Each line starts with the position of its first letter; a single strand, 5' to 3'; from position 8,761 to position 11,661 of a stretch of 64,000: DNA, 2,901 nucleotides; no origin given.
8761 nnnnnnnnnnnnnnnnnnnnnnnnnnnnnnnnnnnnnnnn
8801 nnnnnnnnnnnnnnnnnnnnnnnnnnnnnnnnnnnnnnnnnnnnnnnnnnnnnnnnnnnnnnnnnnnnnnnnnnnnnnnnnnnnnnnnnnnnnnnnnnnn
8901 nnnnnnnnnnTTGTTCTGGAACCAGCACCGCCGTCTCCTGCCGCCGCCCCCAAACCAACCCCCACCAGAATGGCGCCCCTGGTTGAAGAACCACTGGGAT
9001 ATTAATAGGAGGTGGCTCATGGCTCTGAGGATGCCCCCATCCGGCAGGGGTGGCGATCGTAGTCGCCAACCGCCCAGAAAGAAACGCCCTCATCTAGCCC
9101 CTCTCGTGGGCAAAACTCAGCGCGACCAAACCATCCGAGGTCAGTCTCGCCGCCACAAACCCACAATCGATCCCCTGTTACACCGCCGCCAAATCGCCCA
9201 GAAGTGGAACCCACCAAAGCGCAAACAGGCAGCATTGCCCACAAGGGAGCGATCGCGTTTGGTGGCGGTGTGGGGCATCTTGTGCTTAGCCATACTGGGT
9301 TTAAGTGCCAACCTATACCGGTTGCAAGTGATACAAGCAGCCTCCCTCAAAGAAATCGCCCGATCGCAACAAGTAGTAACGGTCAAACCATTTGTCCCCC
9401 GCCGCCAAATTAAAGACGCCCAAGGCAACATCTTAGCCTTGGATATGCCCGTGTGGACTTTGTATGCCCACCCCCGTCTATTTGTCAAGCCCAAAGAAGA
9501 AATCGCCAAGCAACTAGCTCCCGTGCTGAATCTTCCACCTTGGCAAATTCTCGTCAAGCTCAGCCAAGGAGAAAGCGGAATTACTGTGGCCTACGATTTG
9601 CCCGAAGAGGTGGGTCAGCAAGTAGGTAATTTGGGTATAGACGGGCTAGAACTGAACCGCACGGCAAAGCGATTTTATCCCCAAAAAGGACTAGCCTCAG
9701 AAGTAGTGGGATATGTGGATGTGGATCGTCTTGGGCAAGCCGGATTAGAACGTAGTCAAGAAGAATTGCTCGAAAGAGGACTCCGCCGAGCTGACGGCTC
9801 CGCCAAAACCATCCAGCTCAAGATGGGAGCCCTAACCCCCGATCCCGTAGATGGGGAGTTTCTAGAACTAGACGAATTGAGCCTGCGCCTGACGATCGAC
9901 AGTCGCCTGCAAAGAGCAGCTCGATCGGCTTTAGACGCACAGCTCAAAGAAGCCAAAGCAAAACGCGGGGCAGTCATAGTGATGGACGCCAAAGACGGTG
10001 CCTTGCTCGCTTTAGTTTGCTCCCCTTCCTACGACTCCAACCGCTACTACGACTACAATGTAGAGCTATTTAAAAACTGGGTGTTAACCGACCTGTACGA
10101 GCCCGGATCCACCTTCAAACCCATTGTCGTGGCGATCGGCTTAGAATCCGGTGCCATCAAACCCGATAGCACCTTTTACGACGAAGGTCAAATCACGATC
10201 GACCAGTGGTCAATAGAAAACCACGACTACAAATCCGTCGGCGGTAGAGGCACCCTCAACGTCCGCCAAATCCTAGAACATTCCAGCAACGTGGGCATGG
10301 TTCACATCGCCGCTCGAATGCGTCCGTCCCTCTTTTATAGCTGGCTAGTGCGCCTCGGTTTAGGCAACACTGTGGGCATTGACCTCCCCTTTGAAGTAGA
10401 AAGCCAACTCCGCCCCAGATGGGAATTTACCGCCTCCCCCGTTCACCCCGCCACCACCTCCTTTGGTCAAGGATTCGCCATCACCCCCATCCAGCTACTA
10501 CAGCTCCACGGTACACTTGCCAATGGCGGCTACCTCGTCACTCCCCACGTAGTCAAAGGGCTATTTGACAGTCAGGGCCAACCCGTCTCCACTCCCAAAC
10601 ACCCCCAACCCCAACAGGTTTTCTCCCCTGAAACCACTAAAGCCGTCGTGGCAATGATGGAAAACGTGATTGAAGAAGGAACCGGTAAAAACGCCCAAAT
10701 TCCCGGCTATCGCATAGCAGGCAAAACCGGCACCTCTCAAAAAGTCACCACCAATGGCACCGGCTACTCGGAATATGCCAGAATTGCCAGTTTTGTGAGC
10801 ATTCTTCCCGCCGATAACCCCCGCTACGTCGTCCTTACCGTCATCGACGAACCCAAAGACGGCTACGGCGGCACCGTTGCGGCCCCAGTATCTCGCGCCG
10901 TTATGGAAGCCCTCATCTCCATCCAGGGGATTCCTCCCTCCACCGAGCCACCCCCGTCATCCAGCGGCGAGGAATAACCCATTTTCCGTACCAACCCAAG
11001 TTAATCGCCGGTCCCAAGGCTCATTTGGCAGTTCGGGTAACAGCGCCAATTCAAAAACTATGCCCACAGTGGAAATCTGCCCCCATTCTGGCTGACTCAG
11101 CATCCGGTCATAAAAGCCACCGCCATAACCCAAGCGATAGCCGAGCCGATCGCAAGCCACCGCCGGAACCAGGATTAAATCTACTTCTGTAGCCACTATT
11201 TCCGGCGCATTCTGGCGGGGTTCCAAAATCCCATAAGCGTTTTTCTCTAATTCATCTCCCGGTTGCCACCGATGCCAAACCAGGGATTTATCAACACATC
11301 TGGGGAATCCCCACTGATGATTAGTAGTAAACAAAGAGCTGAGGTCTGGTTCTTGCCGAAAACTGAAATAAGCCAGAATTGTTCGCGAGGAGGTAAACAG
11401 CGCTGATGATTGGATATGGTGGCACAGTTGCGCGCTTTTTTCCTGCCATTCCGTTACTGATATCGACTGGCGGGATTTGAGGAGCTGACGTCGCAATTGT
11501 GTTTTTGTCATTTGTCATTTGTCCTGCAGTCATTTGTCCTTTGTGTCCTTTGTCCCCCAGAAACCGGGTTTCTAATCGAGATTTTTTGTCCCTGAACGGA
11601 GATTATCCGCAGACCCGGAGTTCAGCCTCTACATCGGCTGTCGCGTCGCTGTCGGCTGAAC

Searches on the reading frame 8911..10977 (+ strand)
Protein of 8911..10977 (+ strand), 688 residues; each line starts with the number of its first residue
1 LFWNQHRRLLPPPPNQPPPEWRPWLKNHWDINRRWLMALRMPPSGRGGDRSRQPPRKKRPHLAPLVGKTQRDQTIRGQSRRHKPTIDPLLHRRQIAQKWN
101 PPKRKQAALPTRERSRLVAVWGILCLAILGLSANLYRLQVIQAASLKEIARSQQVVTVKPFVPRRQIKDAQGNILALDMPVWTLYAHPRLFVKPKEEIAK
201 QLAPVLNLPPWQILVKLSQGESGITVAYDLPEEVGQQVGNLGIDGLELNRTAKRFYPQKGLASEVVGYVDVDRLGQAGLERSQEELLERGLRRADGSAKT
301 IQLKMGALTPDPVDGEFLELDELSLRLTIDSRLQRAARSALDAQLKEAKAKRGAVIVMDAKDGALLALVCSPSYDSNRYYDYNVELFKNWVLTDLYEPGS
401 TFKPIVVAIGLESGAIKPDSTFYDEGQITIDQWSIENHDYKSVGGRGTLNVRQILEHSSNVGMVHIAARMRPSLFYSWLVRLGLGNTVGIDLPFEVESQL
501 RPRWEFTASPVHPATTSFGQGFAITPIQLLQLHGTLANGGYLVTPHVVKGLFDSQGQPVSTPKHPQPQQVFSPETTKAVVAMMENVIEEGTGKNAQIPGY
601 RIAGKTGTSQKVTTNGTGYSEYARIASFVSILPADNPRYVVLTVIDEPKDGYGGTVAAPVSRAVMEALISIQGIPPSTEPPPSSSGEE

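Call 9: search_protein_families(library=ncbifam, proteins=[window:8911-10977:+], max_evalue=0.00001)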
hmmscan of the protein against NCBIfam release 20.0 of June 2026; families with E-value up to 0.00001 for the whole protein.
window:8911-10977:+ (688 aa): 22 families
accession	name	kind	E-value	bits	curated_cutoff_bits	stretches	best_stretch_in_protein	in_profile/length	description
TIGR02214.1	spoVD_pbp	equivalog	1.9e-105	353.5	688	1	124-679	9-565/636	stage V sporulation protein D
NF053573.1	PBP2_PenA_Neis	exception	6.2e-84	282.6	1105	1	102-677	13-569/572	peptidoglycan D,D-transpeptidase PBP2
TIGR03423.1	pbp2_mrdA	equivalog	5.5e-83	279.5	455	1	116-669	2-591/593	penicillin-binding protein 2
NF011685.0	PRK15105.1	subfamily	3.1e-68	230.8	737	1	116-677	23-566/588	peptidoglycan glycosyltransferase FtsI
NF038271.1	strep_PBP2X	exception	1.1e-44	152.8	1050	1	214-667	143-611/750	penicillin-binding protein PBP2X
TIGR02074.1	PBP_1a_fam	subfamily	8.2e-36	123.9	508.75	1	320-666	221-530/535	PBP1A family penicillin-binding protein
NF051842.1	PBP4_5_Efaec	equivalog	5.5e-35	120.9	700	1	163-656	164-656/668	penicillin-binding protein PBP4(5)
NF008061.0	PRK10795.1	equivalog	1e-31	110.2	962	1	326-666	252-610/634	peptidoglycan DD-transpeptidase MrdA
NF051885.1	tranpepglycosPbpC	equivalog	2.4e-30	105.7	900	1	322-611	291-546/632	multimodular transpeptidase-transglycosylase PbpC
NF038278.1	strep_PBP2B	exception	7.4e-27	94.1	975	2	481-647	482-654/678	penicillin-binding protein PBP2B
TIGR02073.1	PBP_1c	equivalog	4.3e-18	65.3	494.2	1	325-485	244-397/728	penicillin-binding protein 1C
NF000237.1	MECA_PBP2A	equivalog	2e-14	52.8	750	1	267-641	271-629/668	PBP2a family beta-lactam-resistant peptidoglycan transpeptidase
NF038276.1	strep_PBP2A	exception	1.1e-13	50.4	1100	1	348-610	349-580/716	penicillin-binding protein PBP2A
NF000408.1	MECA2_pure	exception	1.7e-13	49.7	1525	1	264-650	268-638/668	PBP2a family beta-lactam-resistant peptidoglycan transpeptidase MecA2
NF000410.1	MECA1_pure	exception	1.7e-13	49.6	1480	1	320-650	317-636/666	PBP2a family beta-lactam-resistant peptidoglycan transpeptidase MecA1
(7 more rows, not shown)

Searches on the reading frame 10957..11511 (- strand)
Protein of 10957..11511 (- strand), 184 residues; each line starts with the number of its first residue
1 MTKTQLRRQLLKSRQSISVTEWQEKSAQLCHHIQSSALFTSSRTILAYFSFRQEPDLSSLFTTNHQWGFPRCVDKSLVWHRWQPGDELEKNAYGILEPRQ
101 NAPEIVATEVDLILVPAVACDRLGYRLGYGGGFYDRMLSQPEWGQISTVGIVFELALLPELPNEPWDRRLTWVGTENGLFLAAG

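Call 9: search_protein_families(library=ncbifam, proteins=[window:10957-11511:-], max_evalue=0.00001)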
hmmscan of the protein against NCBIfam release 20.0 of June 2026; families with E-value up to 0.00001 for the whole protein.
window:10957-11511:- (184 aa): 2 families
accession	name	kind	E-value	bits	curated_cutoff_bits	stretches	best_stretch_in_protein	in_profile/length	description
TIGR02727.1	MTHFS_bact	equivalog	1.2e-50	172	84.9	1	3-176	1-182/182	5-formyltetrahydrofolate cyclo-ligase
NF007661.0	PRK10333.1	equivalog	8.9e-15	55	343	1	3-175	11-191/198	5-formyltetrahydrofolate cyclo-ligase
